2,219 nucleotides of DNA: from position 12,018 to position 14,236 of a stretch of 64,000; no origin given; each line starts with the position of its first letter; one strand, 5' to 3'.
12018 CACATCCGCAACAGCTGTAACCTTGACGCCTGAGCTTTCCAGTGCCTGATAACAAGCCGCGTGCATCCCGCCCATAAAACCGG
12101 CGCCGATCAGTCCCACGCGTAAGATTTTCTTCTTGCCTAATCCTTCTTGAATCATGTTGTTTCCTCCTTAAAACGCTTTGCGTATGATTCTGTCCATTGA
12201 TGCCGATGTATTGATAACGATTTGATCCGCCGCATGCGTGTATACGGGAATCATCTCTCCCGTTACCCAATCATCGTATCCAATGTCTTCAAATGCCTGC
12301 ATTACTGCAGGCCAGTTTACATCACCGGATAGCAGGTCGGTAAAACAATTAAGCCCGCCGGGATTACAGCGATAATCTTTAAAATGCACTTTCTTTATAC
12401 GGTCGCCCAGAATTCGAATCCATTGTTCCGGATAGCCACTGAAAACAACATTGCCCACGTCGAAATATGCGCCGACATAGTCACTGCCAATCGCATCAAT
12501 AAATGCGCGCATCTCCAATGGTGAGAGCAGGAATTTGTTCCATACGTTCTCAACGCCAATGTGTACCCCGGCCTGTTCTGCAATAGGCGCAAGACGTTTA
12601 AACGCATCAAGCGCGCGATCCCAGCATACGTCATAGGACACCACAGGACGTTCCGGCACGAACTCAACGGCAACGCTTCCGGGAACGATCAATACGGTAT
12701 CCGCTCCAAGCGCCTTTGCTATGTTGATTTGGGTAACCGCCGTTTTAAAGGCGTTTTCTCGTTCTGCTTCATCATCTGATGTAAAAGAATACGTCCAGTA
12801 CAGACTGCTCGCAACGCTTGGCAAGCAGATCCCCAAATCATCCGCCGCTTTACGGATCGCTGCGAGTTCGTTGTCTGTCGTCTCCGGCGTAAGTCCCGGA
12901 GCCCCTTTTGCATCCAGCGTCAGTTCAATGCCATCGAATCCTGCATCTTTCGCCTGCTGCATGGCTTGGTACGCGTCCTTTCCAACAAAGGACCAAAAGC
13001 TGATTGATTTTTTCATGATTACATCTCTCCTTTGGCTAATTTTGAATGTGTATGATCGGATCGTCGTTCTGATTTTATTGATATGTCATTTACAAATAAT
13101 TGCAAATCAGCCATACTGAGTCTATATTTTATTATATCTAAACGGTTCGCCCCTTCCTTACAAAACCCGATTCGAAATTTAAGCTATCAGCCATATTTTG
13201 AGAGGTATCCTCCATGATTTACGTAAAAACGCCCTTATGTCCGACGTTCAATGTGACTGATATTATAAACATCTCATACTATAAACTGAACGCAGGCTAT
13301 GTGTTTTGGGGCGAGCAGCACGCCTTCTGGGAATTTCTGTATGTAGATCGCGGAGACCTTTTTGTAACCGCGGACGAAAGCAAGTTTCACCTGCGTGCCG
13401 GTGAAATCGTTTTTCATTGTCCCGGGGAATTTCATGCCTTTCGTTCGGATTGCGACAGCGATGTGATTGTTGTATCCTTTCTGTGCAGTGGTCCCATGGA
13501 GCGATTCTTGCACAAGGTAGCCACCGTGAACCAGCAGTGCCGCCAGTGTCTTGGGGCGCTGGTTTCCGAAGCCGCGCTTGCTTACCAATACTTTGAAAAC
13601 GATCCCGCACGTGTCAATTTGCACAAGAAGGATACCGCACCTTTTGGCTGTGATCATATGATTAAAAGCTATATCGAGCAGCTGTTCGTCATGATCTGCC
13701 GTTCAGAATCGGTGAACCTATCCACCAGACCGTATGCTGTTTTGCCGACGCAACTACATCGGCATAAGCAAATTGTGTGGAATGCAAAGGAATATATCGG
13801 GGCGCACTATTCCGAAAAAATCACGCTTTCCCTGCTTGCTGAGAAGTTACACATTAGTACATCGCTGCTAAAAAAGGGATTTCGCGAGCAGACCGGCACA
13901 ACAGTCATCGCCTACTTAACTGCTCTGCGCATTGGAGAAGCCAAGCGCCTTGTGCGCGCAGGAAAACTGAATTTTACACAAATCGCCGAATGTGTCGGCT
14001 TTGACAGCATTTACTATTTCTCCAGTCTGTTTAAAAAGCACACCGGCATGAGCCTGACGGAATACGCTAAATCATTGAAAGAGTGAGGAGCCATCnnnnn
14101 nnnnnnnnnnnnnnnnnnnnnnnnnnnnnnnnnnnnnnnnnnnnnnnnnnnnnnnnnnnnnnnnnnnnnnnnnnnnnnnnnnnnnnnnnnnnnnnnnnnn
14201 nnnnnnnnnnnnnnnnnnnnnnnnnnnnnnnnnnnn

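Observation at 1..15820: Glycoside-hydrolase-free locus for catabolism of an N-acetylated amino-glycoside or aminocyclitol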

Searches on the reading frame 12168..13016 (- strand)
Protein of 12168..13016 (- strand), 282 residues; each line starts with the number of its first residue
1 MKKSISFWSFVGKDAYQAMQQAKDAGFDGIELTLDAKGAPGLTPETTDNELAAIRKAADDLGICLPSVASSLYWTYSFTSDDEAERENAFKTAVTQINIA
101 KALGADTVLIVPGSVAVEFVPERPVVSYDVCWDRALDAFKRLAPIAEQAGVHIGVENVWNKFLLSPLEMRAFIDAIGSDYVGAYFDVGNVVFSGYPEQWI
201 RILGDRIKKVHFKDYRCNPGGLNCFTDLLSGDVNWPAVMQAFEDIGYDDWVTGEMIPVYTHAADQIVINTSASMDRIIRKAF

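Call 3: search_protein_families(library=pfam, proteins=[window:12168-13016:-])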
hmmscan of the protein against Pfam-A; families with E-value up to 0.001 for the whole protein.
window:12168-13016:- (282 aa): 1 family
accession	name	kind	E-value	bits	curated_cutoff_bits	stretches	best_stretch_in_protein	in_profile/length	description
PF01261.30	AP_endonuc_2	-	1.4e-48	166.2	31.1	1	20-256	2-230/249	Xylose isomerase-like TIM barrel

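Call 7: search_protein_families(library=ncbifam, proteins=[window:12168-13016:-], max_evalue=0.01)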
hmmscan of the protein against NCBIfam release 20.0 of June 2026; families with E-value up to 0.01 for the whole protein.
window:12168-13016:- (282 aa): 9 families
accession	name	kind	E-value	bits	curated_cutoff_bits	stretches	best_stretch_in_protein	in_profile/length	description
NF009689.0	PRK13210.1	subfamily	1.9e-18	66.6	200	1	18-281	22-282/286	L-ribulose-5-phosphate 3-epimerase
NF009688.0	PRK13209.1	subfamily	6.5e-17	61.4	317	1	16-256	24-255/286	L-ribulose-5-phosphate 3-epimerase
TIGR00542.1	hxl6Piso_put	equivalog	5.2e-13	49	272.15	1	19-268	22-259/279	L-ribulose-5-phosphate 3-epimerase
NF051856.1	PsicseEpim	equivalog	1.6e-11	44.5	300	1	14-254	17-244/287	D-psicose 3-epimerase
NF041099.2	keto_glucon_epim_IolO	equivalog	3.8e-10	39.5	300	1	14-260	22-251/269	5-keto-L-gluconate epimerase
TIGR04379.1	myo_inos_iolE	equivalog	7.5e-10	38.8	290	1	54-217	53-214/290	myo-inosose-2 dehydratase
NF007360.0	PRK09856.1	equivalog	2e-09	37.4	305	1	17-260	17-253/276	fructoselysine 3-epimerase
TIGR02631.1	xylA_Arthro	equivalog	5.2e-07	29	447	1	19-153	38-174/382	xylose isomerase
TIGR03234.1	OH-pyruv-isom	equivalog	2.1e-05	24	353.45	1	16-260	17-245/254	hydroxypyruvate isomerase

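Call 31: search_solved_structures(query=window:12168-13016:-, max_evalue=0.001)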
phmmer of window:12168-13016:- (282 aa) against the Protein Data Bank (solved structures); distinct sequences matched with E-value up to 0.001: 12.
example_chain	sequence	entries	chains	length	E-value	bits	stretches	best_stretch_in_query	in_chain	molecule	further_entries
1bhw_A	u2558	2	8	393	1.6e-06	31.2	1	14-151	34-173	XYLOSE ISOMERASE | D-XYLOSE ISOMERASE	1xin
2xin_A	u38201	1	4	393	1.6e-06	31.1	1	14-151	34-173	D-XYLOSE ISOMERASE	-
5xin_A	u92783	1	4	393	1.6e-06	31.1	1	14-151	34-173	D-XYLOSE ISOMERASE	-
1xim_A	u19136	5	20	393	1.6e-06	31.1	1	14-151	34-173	D-XYLOSE ISOMERASE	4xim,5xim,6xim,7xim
2xim_A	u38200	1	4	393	1.6e-06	31.1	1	14-151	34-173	D-XYLOSE ISOMERASE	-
8xim_A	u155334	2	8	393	1.6e-06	31.1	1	14-151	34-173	D-XYLOSE ISOMERASE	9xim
3xim_A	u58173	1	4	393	1.6e-06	31.1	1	14-151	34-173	D-XYLOSE ISOMERASE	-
3xin_A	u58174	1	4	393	1.9e-06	30.9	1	14-151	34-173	D-XYLOSE ISOMERASE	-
3wqo_A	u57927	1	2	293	2.3e-06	30.6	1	103-252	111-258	Uncharacterized protein MJ1311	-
3ktc_A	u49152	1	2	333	7.3e-05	25.7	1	48-250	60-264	Xylose isomerase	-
4pgl_A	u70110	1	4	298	0.00018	24.4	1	22-252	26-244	D-tagatose 3-epimerase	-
4pfh_A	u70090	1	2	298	0.00068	22.5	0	24-251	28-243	D-tagatose 3-epimerase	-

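Call 69: find_homologous_proteins(query=window:12168-13016:-)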
Query window:12168-13016:- (282 aa): 7998 proteins with E <= 0.001 among 8000 candidates; the best 120 are listed.
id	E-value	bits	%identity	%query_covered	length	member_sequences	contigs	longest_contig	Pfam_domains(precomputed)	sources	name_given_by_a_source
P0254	2.1e-180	616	94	100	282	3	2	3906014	PF01261.31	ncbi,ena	-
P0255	1.1e-140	486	76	100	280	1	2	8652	PF01261.31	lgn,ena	-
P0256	2.0e-140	485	76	100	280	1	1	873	PF01261.31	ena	-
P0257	2.0e-140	485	76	100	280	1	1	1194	PF01261.31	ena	-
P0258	2.1e-140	485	76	100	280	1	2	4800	PF01261.31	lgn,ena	-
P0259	2.2e-140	485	76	100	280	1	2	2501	PF01261.31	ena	-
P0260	2.8e-140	485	76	100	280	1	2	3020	PF01261.31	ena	-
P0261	4.0e-140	484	76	100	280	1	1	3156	PF01261.31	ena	-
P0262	7.4e-140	483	76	100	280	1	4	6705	PF01261.31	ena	-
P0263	7.5e-140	483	76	100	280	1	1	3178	PF01261.31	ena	-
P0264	1.0e-139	483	75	100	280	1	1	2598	PF01261.31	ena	-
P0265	1.1e-139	483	75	100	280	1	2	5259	PF01261.31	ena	-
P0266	1.4e-139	483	77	100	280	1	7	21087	PF01261.31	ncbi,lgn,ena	-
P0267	1.4e-139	483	76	100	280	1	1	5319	PF01261.31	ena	-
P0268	1.5e-139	482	76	100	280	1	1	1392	PF01261.31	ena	-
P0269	1.5e-139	482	76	100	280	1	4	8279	PF01261.31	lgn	-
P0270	1.5e-139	482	75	100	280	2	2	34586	PF01261.31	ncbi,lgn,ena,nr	ncbi:MAG: sugar phosphate isomerase/epimerase [Oscillospiraceae bacterium]|nr:sugar phosphate isomer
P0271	2.9e-139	482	75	100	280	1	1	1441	PF01261.31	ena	-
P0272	3.6e-139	481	76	100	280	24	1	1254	PF01261.31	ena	-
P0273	4.8e-139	481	76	100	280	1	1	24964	PF01261.31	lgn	-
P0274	1.2e-138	479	74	100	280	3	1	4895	PF01261.31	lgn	-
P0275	2.1e-138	479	74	100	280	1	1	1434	PF01261.31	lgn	-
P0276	6.7e-138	477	75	100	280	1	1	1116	PF01261.31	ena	-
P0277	1.2e-137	476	75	100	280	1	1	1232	PF01261.31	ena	-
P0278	1.3e-137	476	75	99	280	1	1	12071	PF01261.31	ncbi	-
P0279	2.0e-137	475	75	99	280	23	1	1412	PF01261.31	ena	-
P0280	4.5e-137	474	74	100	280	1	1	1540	PF01261.31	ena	-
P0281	6.0e-137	474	74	100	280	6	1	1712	PF01261.31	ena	-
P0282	1.2e-136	473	74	99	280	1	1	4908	PF01261.31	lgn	-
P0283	1.7e-136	472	74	99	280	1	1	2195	PF01261.31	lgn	-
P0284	2.3e-136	472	72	100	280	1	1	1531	PF01261.31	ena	-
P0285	4.4e-136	471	73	100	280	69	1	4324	PF01261.31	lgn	-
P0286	7.7e-136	470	73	100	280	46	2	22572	PF01261.31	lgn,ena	-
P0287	1.3e-135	470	73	100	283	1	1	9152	PF01261.31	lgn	-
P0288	2.0e-135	469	74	99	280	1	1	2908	PF01261.31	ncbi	-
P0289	2.6e-135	469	73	100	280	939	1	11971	PF01261.31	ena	-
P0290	3.7e-135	468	72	100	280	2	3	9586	PF01261.31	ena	-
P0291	6.0e-135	467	72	100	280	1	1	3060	PF01261.31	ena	-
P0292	7.7e-135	467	72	100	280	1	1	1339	PF01261.31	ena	-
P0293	8.1e-135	467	73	99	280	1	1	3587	PF01261.31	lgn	-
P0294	8.3e-135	467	72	100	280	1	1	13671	PF01261.31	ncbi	-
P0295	1.1e-134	467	72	100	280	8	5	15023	PF01261.31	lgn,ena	-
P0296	1.1e-134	466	73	100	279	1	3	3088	PF01261.31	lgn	-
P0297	1.2e-134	466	75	100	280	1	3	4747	PF01261.31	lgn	-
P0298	1.5e-134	466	72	100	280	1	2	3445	PF01261.31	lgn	-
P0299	1.6e-134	466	72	100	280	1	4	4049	PF01261.31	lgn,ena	-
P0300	2.9e-134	465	72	100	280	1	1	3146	PF01261.31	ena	-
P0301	3.1e-134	465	71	100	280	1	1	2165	PF01261.31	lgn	-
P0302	4.0e-134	465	73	99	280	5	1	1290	PF01261.31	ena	-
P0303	4.2e-134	465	71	100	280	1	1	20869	PF01261.31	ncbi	-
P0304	5.0e-134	464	71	100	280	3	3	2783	PF01261.31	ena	-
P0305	5.8e-134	464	71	100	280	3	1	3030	PF01261.31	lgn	-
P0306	8.6e-134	464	74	100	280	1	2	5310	PF01261.31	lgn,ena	-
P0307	8.8e-134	464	74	100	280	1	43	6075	PF01261.31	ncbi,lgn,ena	-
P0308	1.3e-133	463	78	93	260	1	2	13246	PF01261.31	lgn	-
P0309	1.4e-133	463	74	100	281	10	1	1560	PF01261.31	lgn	-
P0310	2.1e-133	462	73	99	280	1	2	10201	PF01261.31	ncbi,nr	ncbi:MAG: sugar phosphate isomerase/epimerase [Clostridia bacterium]|nr:sugar phosphate isomerase/ep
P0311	2.7e-133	462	72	100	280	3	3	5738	PF01261.31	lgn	-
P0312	2.7e-133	462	72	100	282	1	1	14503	PF01261.31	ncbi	-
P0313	7.0e-133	461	73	99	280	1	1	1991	PF01261.31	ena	-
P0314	1.3e-132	460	73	100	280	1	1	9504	PF01261.31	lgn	-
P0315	4.2e-132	458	71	100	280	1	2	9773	PF01261.31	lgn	-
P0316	7.0e-132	457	73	100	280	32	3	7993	PF01261.31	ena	-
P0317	7.0e-132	457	73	99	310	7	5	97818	PF01261.31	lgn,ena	-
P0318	1.3e-131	456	72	99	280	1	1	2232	PF01261.31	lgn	-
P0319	1.6e-131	456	72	98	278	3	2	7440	PF01261.31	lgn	-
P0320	2.2e-131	456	70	100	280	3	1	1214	PF01261.31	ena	-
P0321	3.0e-131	455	70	100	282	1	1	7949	PF01261.31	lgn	-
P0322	2.4e-130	452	70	99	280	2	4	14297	PF01261.31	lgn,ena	-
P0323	3.0e-130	452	71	99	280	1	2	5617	PF01261.31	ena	-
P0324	3.0e-130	452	71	100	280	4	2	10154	PF01261.31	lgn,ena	-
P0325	5.3e-130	451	69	100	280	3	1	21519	PF01261.31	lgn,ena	-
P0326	7.1e-130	451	68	100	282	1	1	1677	PF01261.31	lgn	-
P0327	1.1e-129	450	72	100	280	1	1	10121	PF01261.31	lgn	-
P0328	1.9e-129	449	70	99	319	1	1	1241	PF01261.31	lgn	-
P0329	3.1e-129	449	73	99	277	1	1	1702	PF01261.31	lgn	-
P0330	1.6e-128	446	73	99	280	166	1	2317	PF01261.31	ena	-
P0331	1.9e-128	446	70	99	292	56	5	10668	PF01261.31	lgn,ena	-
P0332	3.7e-128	445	70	100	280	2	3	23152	PF01261.31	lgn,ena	-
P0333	8.1e-128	444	72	99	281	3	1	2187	PF01261.31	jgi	-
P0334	1.0e-127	444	70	99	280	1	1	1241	PF01261.31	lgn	-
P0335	4.2e-127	442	69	100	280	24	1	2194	PF01261.31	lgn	-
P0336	4.4e-127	442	72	99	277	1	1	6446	PF01261.31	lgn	-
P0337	5.5e-126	438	70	99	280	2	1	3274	PF01261.31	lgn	-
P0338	6.7e-126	438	69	99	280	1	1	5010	PF01261.31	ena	-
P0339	1.2e-125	437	69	100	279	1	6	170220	PF01261.31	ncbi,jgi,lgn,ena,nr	ncbi:MAG TPA: sugar phosphate isomerase/epimerase [Clostridiaceae bacterium]|nr:sugar phosphate isom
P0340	1.4e-125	437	68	100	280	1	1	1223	PF01261.31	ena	-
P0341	3.8e-125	435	68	100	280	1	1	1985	PF01261.31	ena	-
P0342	9.3e-125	434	68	100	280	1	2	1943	PF01261.31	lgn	-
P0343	6.5e-124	431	67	100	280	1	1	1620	PF01261.31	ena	-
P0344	9.1e-124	431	69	100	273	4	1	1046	PF01261.31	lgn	-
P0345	9.3e-124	431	68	100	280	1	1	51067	PF01261.31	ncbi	-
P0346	3.6e-123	429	68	99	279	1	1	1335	PF01261.31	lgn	-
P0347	9.3e-123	427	66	99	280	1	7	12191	PF01261.31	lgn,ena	-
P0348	1.1e-122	427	67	100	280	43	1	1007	PF01261.31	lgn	-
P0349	1.8e-122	426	67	99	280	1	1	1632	PF01261.31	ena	-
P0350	1.8e-122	426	67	100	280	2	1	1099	PF01261.31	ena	-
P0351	2.5e-122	426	66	99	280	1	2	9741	PF01261.31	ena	-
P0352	4.8e-122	425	67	99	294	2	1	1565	PF01261.31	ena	-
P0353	8.9e-122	424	67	99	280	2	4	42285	PF01261.31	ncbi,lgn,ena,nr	ncbi:MAG: sugar phosphate isomerase/epimerase [Clostridia bacterium]|nr:sugar phosphate isomerase/ep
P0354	1.3e-121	424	66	99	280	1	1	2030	PF01261.31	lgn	-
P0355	2.4e-121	423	64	100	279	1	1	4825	PF01261.31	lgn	-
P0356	2.9e-121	422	67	99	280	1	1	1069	PF01261.31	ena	-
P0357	9.0e-121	421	67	99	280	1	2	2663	PF01261.31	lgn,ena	-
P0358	1.4e-120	420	67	99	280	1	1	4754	PF01261.31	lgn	-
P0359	1.9e-120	420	67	99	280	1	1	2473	PF01261.31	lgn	-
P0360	2.1e-120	420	66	100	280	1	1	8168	PF01261.31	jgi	-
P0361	3.1e-120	419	70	94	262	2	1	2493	PF01261.31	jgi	jgi:L-ribulose-5-phosphate 3-epimerase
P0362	3.4e-120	419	66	99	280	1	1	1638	PF01261.31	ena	-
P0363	6.5e-120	418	66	99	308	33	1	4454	PF01261.31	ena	-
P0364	6.9e-120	418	66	99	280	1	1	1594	PF01261.31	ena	-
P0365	7.1e-120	418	66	99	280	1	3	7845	PF01261.31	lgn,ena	-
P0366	9.4e-120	417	66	100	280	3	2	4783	PF01261.31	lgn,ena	-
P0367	1.2e-119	417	66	100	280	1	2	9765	PF01261.31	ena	-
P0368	1.4e-119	417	67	100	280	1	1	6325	PF01261.31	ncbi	-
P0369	1.4e-119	417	66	99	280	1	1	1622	PF01261.31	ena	-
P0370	1.8e-119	417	67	100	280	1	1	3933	PF01261.31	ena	-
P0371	2.8e-119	416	66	99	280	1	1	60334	PF01261.31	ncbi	-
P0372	8.0e-119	414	66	99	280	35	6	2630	PF01261.31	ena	-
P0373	1.2e-118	414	66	99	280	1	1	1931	PF01261.31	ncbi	-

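Call 72: search_solved_structures(query=A3, max_evalue=0.01)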
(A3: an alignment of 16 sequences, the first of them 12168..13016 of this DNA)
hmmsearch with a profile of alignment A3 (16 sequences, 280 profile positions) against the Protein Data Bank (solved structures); distinct sequences matched with E-value up to 0.01: 35.
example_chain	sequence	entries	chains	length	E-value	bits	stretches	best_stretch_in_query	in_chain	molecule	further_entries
3wqo_A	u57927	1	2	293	1.7e-13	53.9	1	2-252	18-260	Uncharacterized protein MJ1311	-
4pgl_A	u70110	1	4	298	8.5e-10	41.8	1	7-250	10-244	D-tagatose 3-epimerase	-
4q7i_A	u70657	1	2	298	1.7e-09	40.8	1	24-252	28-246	D-tagatose 3-epimerase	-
4xsl_A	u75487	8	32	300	3.1e-09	39.9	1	24-252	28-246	D-tagatose 3-epimerase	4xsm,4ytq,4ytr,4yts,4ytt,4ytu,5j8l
4pfh_A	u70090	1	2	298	3.6e-09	39.7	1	23-252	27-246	D-tagatose 3-epimerase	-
2ou4_A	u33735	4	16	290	4.3e-09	39.5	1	24-252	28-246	D-tagatose 3-epimerase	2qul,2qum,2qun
2zvr_A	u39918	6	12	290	5.2e-09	39.2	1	14-255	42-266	Uncharacterized protein TM_0416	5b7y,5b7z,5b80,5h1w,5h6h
3cqh_A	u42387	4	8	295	4.4e-08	36.2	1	15-253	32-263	L-ribulose-5-phosphate 3-epimerase ulaE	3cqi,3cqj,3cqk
8xix_A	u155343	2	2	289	5.3e-08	35.9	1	20-252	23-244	D-tagatose 3-epimerase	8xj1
8xiv_A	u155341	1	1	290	5.3e-08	35.9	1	20-252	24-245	D-tagatose 3-epimerase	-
1i60_A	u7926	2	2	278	3.2e-06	30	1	76-268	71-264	IOLI PROTEIN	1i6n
7x7w_A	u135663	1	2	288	6e-05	25.9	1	16-252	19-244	D-PSICOSE 3-EPIMERASE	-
3vnk_A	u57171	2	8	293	0.00013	24.8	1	44-252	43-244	Xylose isomerase domain protein TIM barrel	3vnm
3vni_A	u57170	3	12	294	0.00013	24.8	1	44-252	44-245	Xylose isomerase domain protein TIM barrel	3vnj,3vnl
7e9w_A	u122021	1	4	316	0.00017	24.4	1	44-252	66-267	D-psicose 3-epimerase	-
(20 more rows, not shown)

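Call 77: predict_structure(alignment_id=A3)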
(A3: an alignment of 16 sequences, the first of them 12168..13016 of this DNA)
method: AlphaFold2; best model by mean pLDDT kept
length: 282 residues; sequences in the alignment: 16
mean_pLDDT: 89.3   pTM: 0.90
mean pLDDT of the five models: 89.3, 89.0, 88.6, 86.3, 83.9
residues with pLDDT >= 90: 191; 70-90: 65; 50-70: 25; < 50: 1
segments of 3 or more residues with pLDDT < 50: none
pLDDT, mean of each block of 10 residues (from residue 1): 93 92 97 89 93 98 97 89 93 98 97 68 79 96 98 91 89 98 91 87 97 67 65 91 97 75 84 93 86
secondary structure, 60 per line:
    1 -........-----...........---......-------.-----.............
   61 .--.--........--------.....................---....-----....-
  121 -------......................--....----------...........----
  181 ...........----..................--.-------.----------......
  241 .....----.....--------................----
elements in order: E2-6 H15-25 E29-34 H48-61 E67-70 H71-74 H83-103 E107-110 H116-119 H128-149 E152-155 H166-176 E181-186 H187-191 H196-206 E207-213 H235-245 E250-254 H263-278

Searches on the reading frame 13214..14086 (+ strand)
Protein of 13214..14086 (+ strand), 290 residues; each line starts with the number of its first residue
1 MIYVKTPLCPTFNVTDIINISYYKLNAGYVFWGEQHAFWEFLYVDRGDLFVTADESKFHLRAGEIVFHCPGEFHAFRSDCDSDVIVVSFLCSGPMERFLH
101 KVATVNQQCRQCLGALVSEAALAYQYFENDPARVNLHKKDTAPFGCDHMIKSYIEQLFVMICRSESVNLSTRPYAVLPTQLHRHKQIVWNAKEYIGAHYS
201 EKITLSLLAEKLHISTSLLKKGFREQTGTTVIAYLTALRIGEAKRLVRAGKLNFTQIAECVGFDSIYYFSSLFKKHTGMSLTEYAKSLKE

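Call 6: search_protein_families(library=pfam, proteins=[window:13214-14086:+], max_evalue=0.1)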
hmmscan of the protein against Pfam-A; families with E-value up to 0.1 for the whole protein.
window:13214-14086:+ (290 aa): 5 families
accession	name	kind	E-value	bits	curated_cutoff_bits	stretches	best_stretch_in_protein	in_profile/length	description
PF12833.13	HTH_18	-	3.1e-19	69.5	33.6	1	208-286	1-79/80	Helix-turn-helix domain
PF00165.29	HTH_AraC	-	3.3e-17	62.6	26.6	2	249-284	6-40/42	Bacterial regulatory helix-turn-helix proteins, AraC family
PF02311.25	AraC_binding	-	4.9e-06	26.7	21.1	1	27-80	12-65/135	AraC-like ligand binding domain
PF07883.17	Cupin_2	-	1.1e-05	25.5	27.2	1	25-88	5-68/70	Cupin domain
PF05899.18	Cupin_3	-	0.022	14.9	23.5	1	35-72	22-60/74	EutQ-like cupin domain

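Call 34: search_protein_families(library=ncbifam, proteins=[window:13214-14086:+], max_evalue=0.001)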
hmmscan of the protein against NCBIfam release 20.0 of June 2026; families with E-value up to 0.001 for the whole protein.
window:13214-14086:+ (290 aa): 25 families
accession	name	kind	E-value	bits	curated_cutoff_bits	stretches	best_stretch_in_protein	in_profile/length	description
NF007860.0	PRK10572.1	equivalog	2.6e-21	75.7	208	1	46-288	57-285/292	arabinose operon transcriptional regulator AraC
NF049932.1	TranspRegBtr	equivalog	1.4e-18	66.7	900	1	185-287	163-265/531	bacillibactin transport transcriptional regulator Btr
TIGR04094.1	adjacent_YSIRK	equivalog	1.1e-15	57.5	200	1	181-284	280-382/383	YSIRK-targeted surface antigen transcriptional regulator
NF047455.1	TF_Staph_AryK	equivalog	2.7e-15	55.7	850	1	44-288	28-259/759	transcriptional regulator AryK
NF010026.0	PRK13501.1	equivalog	1.7e-14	53.7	363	1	200-286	190-276/290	HTH-type transcriptional activator RhaR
NF010028.0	PRK13503.1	equivalog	1.6e-13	50.7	288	1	32-280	29-265/278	HTH-type transcriptional activator RhaS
NF047788.1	TransRegPocR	equivalog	4.1e-13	49.2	500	1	179-288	182-291/296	transcriptional regulator PocR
NF010025.2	PRK13500.1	equivalog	7.1e-13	48.8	525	1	196-285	186-275/282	HTH-type transcriptional activator RhaR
NF006902.0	PRK09393.1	equivalog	6.5e-12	45.3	425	1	188-289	222-323/327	transcriptional regulator FtrA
TIGR02297.1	HpaA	equivalog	2.6e-11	43.3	274.65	1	37-285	43-285/287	4-hydroxyphenylacetate catabolism regulatory protein HpaA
NF010027.0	PRK13502.1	equivalog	3.1e-11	43.2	384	1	204-283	194-273/282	HTH-type transcriptional activator RhaR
NF007432.1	PRK09978.1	equivalog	4.3e-10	39.2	500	1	200-286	156-241/274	DNA-binding transcriptional regulator GadX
NF011733.0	PRK15186.1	equivalog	5.5e-10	39.1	403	1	190-284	185-278/291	AraC family transcriptional regulator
NF007693.0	PRK10371.1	equivalog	8e-10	38.4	253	1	180-286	191-298/309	transcriptional regulator MelR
NF040475.1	chlor_reg_RclR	equivalog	2.4e-09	36.9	400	1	201-289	192-280/284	reactive chlorine-specific transcriptional regulator RclR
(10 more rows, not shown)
